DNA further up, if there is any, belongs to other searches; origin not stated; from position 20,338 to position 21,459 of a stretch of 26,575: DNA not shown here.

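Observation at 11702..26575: Uncharacterised anaerobic catabolic cluster: GntR + TTT importer + two different Mo-hydroxylases + FAH + MBL hydrolase + DRE-TIM lyase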

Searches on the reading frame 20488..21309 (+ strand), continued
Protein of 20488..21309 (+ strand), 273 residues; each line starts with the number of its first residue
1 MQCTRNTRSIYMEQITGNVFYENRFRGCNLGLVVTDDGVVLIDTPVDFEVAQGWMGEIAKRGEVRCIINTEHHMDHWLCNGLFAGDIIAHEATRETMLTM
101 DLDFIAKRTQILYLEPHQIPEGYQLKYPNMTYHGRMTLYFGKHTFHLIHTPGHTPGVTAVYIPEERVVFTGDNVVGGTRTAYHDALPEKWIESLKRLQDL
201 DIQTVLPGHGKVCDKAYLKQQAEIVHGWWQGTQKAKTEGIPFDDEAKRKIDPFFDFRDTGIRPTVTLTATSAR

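Call 70: predict_structure(alignment_id=A1)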
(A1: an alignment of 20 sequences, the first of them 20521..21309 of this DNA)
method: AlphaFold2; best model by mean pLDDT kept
length: 262 residues; sequences in the alignment: 20
mean_pLDDT: 92.4   pTM: 0.91
mean pLDDT of the five models: 92.4, 92.3, 92.2, 87.1, 86.7
residues with pLDDT >= 90: 209; 70-90: 50; 50-70: 2; < 50: 1
segments of 3 or more residues with pLDDT < 50: none
pLDDT, mean of each block of 10 residues (from residue 1): 95 85 97 92 92 97 94 96 95 90 87 96 95 97 95 98 92 91 97 95 96 96 94 93 83 73 49
secondary structure, 60 per line:
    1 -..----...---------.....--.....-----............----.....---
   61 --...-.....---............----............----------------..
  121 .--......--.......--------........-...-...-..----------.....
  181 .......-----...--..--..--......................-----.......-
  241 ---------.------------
elements in order: E8-10 E20-24 E27-31 H37-48 E53-57 H67-71 E75-79 H80-86 H91-101 E119-121 E124-129 E132-138 E147-151 E156-158 H176-187 E193-195 H206-227 H233-239

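Call 72: fold_search(model_id=the predicted structure, library=pdb)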
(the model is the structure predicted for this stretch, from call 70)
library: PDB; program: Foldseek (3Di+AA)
matches with E <= 10: 877; with E <= 0.001: 585
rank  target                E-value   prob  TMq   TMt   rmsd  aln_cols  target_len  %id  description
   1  8d2z_B                2.5e-17  1.00  0.80  0.69   3.1       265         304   22  Crystal Structure of a Metallo-beta-lactamase superfamily protein from Burkholderia cenocepacia (released 2023-07-05)
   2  8d2z_A                8.0e-17  1.00  0.80  0.69   3.1       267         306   22  Crystal Structure of a Metallo-beta-lactamase superfamily protein from Burkholderia cenocepacia (released 2023-07-05)
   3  6uxu_A                4.0e-15  1.00  0.76  0.67   4.0       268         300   19  X-ray Crystal Structure of Chlorothalonil Dehalogenase: Analyzing the Catalytic Mechanism of Hydrolytic Dehalogenation (released 2020-05-13)
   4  9gx8_A                2.5e-14  1.00  0.61  0.71   4.1       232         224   18  Crystal structure of CIM-2, a membrane-bound B1 metallo-beta-lactamase from Chryseobacterium indologenes (released 2025-07-09)
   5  3i11                  3.7e-14  1.00  0.61  0.73   3.8       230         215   22  Cobalt-substituted metallo-beta-lactamase from Bacillus cereus (released 2009-12-29)
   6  6t5k                  4.1e-14  1.00  0.61  0.71   3.9       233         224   17  ECV-1 from Echinicola vietnamensis. Environmental metallo-beta-lactamases exhibit high enzymatic activity under zinc dep (released 2020-05-27)
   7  2znb_A                4.7e-14  1.00  0.64  0.75   3.9       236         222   17  METALLO-BETA-LACTAMASE (CADMIUM-BOUND FORM) (released 1998-01-28)
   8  1m2x_A                6.4e-14  1.00  0.63  0.74   4.4       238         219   22  Crystal Structure of the metallo-beta-lactamase BlaB of Chryseobacterium meningosepticum in complex with the inhibitor (released 2003-07-29)
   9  3i13                  6.8e-14  1.00  0.61  0.73   3.6       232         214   22  Bacillus cereus Zn-dependent metallo-beta-lactamase at pH 5.8 (released 2009-12-29)
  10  1dxk                  6.8e-14  1.00  0.59  0.70   4.0       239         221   22  Metallo-beta-lactamase from Bacillus cereus 569/H/9 C168S mutant (released 2000-08-25)
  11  1bvt                  6.8e-14  1.00  0.59  0.69   4.1       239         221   22  METALLO-BETA-LACTAMASE FROM BACILLUS CEREUS 569/H/9 (released 1998-09-23)
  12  3bc2                  6.8e-14  1.00  0.59  0.71   5.5       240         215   20  METALLO BETA-LACTAMASE II FROM BACILLUS CEREUS 569/H/9 AT PH 6.0, MONOCLINIC CRYSTAL FORM (released 1999-04-20)
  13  3i0v                  7.2e-14  1.00  0.61  0.75   3.7       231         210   22  Bacillus cereus metallo-beta-lactamase: apo form (released 2009-12-29)
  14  2fhx_A                9.2e-14  1.00  0.66  0.70   4.6       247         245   19  Pseudomonas aeruginosa SPM-1 metallo-beta-lactamase (released 2006-01-17)
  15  5nde_B                1.0e-13  1.00  0.69  0.73   3.3       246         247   20  Crystal structure of metallo-beta-lactamase SPM-1 in space group P4222 (released 2018-01-17)
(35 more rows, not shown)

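Call 78: search_dna_similar(query=window:20521-21309:+, collection=plasmids, mode=protein, max_evalue=1e-8, max_rows=15)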
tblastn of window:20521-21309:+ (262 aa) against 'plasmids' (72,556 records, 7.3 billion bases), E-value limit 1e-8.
Records with a match: 170; places in all: 171; records where one place covers at least 80% of the query: 1.
Best place of each record, by identity: <60% 170.
By first word of the organism name: Rhizobium 111; Streptomyces 45; Rhodococcus 3; Pseudonocardia 2; Variovorax 2; Nonomuraea 1; Embleya 1; Roseomonas 1; Pseudoalteromonas 1; Arthrobacter 1; and 2 more.
By predicted mobility (MOB-suite, as given by PLSDB): non-mobilizable 87; conjugative 68; mobilizable 15.
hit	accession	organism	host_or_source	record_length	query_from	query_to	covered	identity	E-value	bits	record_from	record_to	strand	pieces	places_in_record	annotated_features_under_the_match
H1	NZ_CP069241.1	Rhodococcus sp. USK13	cell culture,Sand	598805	1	242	92%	31.7%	2e-26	115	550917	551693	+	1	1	MBL fold metallo-hydrolase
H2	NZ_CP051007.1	Streptomyces griseofuscus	-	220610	54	247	74%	32.3%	3e-10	67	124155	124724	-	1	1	MBL fold metallo-hydrolase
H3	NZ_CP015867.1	Streptomyces parvulus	-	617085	54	256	77%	28.8%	3e-13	77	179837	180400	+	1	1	MBL fold metallo-hydrolase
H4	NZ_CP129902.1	Rhodococcus ruber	soil,bacterial genome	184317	53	237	71%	31.2%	8e-15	81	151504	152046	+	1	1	MBL fold metallo-hydrolase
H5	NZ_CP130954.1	Rhodococcus opacus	cell culture,Sod-podzolic soil ...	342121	55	240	71%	30.8%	3e-11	71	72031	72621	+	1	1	MBL fold metallo-hydrolase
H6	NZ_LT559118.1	Nonomuraea gerenzanensis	-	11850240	53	247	74%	29.1%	1e-11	72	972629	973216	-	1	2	none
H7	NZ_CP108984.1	Streptomyces sp. NBC_00726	-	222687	51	256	79%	27.4%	8e-11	69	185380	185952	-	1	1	MBL fold metallo-hydrolase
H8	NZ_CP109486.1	Streptomyces sp. NBC_01445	-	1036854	54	229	67%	32.0%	1e-13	77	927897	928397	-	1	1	record has no annotation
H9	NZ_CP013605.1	Rhizobium sp. N731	Phaseolus vulgaris,Whole ...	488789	38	210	66%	32.4%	5e-14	79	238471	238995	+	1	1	MBL fold metallo-hydrolase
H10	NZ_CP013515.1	Rhizobium sp. N1314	Phaseolus vulgaris,Whole ...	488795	38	210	66%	32.4%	5e-14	79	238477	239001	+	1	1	MBL fold metallo-hydrolase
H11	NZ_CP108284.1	Streptomyces atratus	-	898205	46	248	77%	27.4%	5e-9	64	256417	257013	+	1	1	MBL fold metallo-hydrolase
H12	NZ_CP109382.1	Streptomyces atratus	-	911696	46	248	77%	27.4%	5e-9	64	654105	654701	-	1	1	MBL fold metallo-hydrolase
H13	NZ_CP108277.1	Streptomyces atratus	-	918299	46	248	77%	27.4%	5e-9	64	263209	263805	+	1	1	MBL fold metallo-hydrolase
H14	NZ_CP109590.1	Streptomyces sp. NBC_01361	-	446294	54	229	67%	31.5%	1e-13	77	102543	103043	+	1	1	MBL fold metallo-hydrolase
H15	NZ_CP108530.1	Streptomyces sp. NBC_01224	-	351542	54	248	74%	28.4%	6e-12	72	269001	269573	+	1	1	MBL fold metallo-hydrolase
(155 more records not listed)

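Call 79: get_annotated_region(hit=H1, flank=9000)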
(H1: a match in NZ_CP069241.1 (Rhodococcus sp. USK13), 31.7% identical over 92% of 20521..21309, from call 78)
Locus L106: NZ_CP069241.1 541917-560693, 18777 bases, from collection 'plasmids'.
description: Rhodococcus sp. USK13 plasmid pUSK13_1, complete sequence
organism: Rhodococcus sp. USK13 (NCBI taxid 2806442)
taxonomy: Bacteria; Actinomycetota; Actinomycetes; Mycobacteriales; Nocardiaceae; Rhodococcus; Rhodococcus sp. USK13
host: -; source: cell culture,Sand; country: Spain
typing (MOB-suite, as given by PLSDB): mobilizable; relaxase MOBP,MOBP
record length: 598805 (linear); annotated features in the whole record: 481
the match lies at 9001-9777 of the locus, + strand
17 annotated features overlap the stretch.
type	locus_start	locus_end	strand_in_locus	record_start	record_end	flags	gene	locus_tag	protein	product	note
CDS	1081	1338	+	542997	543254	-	-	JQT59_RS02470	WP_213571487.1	hypothetical protein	-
CDS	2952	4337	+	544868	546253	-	-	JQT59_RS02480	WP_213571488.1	NtaA/DmoA family FMN-dependent monooxygenase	GO:0008152 - metabolic process [Evidence IEA]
CDS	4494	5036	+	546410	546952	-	-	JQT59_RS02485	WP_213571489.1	NAD(P)H-dependent oxidoreductase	-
CDS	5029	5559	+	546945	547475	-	-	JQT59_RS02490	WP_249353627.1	flavin reductase family protein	-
CDS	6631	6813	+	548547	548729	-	-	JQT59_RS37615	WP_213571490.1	ethanolamine ammonia-lyase light chain EutC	GO:0006520 - amino acid metabolic process [Evidence IEA]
CDS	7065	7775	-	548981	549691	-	-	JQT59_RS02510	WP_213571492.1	GntR family transcriptional regulator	-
CDS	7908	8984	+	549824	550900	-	-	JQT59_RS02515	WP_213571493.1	fumarylacetoacetate hydrolase family protein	-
CDS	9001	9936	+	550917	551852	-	-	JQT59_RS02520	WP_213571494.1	MBL fold metallo-hydrolase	-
CDS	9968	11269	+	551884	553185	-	-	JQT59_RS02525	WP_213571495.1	MFS transporter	GO:0055085 - transmembrane transport [Evidence IEA]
CDS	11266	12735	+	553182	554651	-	-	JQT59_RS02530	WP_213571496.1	aldehyde dehydrogenase family protein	-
CDS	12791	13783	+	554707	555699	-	-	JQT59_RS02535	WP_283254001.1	amidohydrolase family protein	-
CDS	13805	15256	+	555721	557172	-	-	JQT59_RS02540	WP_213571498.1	amidohydrolase family protein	-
CDS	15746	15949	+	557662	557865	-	-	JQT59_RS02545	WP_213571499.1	hypothetical protein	-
CDS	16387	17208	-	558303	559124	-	-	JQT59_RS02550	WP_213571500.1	hypothetical protein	-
CDS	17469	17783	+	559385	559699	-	-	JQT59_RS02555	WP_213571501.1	hypothetical protein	-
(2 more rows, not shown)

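Call 81: get_annotated_region(hit=H9, flank=8000)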
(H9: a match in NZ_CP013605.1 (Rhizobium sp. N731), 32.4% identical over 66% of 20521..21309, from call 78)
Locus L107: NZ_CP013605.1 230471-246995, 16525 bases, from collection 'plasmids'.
description: Rhizobium sp. N731 plasmid pRspN731d, complete sequence
organism: Rhizobium sp. N731 (NCBI taxid 1703966)
taxonomy: Bacteria; Pseudomonadota; Alphaproteobacteria; Hyphomicrobiales; Rhizobiaceae; Rhizobium; Rhizobium sp. N731
host: -; source: Phaseolus vulgaris,Whole organism,Legume-root nodule,legume-root nodule; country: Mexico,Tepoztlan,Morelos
typing (MOB-suite, as given by PLSDB): non-mobilizable
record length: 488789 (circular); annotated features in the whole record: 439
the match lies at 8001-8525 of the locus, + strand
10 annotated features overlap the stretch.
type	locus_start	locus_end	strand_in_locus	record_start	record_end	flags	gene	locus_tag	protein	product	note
CDS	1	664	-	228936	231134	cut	glgB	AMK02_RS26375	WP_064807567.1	1,4-alpha-glucan branching protein GlgB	GO:0005975 - carbohydrate metabolic process [Evidence IEA]; GO:0005978 - glycogen biosynthetic process [Evidence IEA]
CDS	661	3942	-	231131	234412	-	treS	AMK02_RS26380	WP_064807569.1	maltose alpha-D-glucosyltransferase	GO:0005991 - trehalose metabolic process [Evidence IEA]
CDS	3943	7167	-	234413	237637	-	-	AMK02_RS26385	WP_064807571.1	alpha-1,4-glucan--maltose-1-phosphate maltosyltransferase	-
CDS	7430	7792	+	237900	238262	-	-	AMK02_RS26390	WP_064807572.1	hypothetical protein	-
CDS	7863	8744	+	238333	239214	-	-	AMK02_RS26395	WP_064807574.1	MBL fold metallo-hydrolase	-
CDS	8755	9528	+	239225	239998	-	-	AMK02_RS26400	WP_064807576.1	phosphotransferase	-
CDS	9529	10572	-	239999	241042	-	-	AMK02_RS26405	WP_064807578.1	magnesium and cobalt transport protein CorA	-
CDS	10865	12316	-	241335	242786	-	-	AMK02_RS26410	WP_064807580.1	NCS1 family nucleobase:cation symporter-1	-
CDS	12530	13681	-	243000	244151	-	-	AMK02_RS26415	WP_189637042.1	alpha/beta fold hydrolase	-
CDS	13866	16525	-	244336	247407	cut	-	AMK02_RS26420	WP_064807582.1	efflux RND transporter permease subunit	-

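Call 82: get_annotated_region(hit=H4, flank=8000)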
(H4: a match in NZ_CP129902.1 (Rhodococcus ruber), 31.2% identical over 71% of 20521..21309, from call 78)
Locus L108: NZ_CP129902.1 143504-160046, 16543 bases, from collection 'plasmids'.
description: Rhodococcus ruber strain Y14 plasmid unnamed3, complete sequence
organism: Rhodococcus ruber (NCBI taxid 1830)
taxonomy: Bacteria; Actinomycetota; Actinomycetes; Mycobacteriales; Nocardiaceae; Rhodococcus; Rhodococcus ruber
host: -; source: soil,bacterial genome; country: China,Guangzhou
typing (MOB-suite, as given by PLSDB): conjugative; relaxase MOBF,MOBF; mating-pair formation MPF_T
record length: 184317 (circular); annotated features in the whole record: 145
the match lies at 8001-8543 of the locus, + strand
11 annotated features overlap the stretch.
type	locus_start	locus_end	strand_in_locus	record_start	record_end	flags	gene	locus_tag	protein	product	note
CDS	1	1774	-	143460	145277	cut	-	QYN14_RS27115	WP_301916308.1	long-chain fatty acid--CoA ligase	-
CDS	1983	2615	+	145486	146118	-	-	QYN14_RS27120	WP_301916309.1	TetR/AcrR family transcriptional regulator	GO:0006355 - regulation of DNA-templated transcription [Evidence IEA]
CDS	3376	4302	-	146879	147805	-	-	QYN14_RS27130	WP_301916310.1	LysR substrate-binding domain-containing protein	-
CDS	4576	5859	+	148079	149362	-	-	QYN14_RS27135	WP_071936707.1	IS256 family transposase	-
CDS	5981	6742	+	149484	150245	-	-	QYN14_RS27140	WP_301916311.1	SDR family oxidoreductase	-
CDS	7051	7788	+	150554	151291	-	-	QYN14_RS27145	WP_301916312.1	fumarylacetoacetate hydrolase family protein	-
CDS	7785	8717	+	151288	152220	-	-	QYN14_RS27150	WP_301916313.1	MBL fold metallo-hydrolase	-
CDS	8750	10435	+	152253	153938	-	-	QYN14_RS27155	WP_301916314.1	NAD(P)/FAD-dependent oxidoreductase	-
CDS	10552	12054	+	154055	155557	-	-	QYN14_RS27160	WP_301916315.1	long-chain fatty acid--CoA ligase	-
CDS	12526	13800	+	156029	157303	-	-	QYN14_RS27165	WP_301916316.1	lipase family protein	-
CDS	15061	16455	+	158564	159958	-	-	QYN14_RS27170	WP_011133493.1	IS1380-like element ISRer1 family transposase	-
